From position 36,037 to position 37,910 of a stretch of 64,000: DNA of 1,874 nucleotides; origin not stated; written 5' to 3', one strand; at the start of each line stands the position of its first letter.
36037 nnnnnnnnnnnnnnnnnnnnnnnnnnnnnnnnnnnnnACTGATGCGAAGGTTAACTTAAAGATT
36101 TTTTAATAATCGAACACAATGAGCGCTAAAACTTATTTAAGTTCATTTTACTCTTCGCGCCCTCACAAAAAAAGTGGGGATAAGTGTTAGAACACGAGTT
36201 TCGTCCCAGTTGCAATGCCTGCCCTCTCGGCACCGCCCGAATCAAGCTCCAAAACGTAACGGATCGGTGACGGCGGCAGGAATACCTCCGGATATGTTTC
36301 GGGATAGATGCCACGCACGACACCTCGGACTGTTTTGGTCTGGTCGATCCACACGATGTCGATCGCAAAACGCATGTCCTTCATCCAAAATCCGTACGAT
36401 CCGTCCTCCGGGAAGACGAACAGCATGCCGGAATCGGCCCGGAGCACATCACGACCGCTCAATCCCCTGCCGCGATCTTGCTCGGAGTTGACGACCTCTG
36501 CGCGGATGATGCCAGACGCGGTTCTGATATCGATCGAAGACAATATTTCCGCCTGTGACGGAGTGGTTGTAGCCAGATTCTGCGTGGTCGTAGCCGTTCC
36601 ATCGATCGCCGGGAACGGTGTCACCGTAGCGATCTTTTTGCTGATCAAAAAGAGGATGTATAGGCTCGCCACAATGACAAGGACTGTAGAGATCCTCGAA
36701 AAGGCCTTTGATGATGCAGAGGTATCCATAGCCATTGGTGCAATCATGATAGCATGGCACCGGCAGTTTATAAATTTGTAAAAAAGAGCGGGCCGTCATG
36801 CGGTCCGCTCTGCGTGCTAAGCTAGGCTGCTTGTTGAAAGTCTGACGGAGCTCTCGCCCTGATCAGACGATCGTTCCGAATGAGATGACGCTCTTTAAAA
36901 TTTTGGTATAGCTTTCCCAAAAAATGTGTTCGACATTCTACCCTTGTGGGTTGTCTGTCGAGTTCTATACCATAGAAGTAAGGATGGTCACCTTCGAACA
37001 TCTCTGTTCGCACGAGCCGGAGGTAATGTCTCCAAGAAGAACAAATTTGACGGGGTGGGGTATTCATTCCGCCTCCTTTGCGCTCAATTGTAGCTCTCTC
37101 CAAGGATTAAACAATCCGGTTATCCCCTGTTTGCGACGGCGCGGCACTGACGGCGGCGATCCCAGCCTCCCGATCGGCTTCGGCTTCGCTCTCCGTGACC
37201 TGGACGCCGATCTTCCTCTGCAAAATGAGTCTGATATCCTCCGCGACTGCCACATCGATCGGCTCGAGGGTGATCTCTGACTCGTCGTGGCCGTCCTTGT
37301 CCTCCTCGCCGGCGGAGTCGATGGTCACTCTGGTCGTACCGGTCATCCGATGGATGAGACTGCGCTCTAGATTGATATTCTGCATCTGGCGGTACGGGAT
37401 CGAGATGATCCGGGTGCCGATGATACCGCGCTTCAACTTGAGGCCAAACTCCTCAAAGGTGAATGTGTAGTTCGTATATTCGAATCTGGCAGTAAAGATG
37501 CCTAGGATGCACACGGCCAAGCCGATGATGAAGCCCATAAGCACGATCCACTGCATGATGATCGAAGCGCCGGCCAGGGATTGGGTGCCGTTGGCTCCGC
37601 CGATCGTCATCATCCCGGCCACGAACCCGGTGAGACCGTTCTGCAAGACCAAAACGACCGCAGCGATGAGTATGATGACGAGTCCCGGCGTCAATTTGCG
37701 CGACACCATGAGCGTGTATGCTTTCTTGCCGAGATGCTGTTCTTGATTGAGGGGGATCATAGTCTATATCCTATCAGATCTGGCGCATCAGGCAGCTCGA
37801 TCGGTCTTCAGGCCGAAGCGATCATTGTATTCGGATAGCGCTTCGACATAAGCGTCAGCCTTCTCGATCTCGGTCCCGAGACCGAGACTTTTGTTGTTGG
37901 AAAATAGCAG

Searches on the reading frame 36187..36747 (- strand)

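Call 62: search_protein_families(library=pfam, proteins=[window:36187-36747:-], max_evalue=0.00001)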
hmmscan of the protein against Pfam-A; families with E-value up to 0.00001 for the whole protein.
window:36187-36747:- (186 aa): 1 family
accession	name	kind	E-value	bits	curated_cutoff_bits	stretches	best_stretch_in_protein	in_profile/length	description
PF02643.20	DUF192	-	7.1e-26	90.6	27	1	81-185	1-95/96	Uncharacterized ACR, COG1430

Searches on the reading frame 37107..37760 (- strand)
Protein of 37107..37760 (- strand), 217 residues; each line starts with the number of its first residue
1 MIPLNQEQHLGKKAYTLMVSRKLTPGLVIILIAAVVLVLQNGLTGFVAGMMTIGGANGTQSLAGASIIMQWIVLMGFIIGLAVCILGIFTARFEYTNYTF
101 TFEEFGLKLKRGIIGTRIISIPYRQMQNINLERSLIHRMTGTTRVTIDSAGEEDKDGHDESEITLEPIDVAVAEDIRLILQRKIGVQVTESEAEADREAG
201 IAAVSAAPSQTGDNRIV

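Call 62: search_protein_families(library=pfam, proteins=[window:37107-37760:-], max_evalue=0.00001)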
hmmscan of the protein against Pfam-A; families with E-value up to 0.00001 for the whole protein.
window:37107-37760:- (217 aa): 1 family
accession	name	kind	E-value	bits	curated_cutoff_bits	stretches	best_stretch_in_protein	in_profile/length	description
PF03703.20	bPH_2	-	1e-12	48.6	22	1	95-177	1-75/78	Bacterial PH domain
